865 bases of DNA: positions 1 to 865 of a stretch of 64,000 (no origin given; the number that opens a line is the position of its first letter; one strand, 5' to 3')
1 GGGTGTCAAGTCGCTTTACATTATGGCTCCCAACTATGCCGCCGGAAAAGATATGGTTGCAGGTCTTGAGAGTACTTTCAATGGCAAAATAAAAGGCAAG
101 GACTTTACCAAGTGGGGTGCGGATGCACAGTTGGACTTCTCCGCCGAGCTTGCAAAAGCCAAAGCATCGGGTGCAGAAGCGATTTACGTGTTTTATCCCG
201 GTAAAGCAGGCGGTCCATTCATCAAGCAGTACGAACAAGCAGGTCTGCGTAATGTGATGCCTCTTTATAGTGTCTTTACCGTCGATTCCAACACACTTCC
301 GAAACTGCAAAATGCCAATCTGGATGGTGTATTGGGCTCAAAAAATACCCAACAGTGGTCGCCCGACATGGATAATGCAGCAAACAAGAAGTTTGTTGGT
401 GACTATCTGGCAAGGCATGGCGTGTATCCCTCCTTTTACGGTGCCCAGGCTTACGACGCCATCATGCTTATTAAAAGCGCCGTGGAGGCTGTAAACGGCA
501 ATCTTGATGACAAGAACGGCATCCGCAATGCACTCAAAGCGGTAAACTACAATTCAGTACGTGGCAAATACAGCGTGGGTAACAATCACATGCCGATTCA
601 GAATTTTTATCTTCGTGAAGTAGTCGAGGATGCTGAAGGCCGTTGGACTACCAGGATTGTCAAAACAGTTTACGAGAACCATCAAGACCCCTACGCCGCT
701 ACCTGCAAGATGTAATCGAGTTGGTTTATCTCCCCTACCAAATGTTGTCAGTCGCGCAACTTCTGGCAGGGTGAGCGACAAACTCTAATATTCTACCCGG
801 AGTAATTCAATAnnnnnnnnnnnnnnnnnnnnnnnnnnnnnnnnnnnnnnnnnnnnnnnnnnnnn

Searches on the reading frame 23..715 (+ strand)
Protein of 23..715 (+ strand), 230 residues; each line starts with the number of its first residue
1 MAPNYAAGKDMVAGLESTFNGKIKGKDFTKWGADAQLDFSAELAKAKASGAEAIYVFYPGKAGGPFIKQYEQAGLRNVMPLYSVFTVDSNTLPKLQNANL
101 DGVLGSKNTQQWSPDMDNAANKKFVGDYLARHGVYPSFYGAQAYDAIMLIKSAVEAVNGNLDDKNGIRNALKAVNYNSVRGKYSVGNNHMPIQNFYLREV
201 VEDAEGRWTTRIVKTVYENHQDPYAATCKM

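Call 56: search_protein_families(library=pfam, proteins=[window:23-715:+], max_evalue=0.00001)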
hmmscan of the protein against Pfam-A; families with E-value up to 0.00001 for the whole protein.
window:23-715:+ (230 aa): 2 families
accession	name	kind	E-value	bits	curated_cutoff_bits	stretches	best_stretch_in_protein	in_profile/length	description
PF13458.12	Peripla_BP_6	-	4.5e-36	125.7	31.7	1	2-203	142-341/343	Periplasmic binding protein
PF13433.12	Peripla_BP_5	-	8.9e-07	28.8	27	1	37-200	175-336/363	Periplasmic binding protein domain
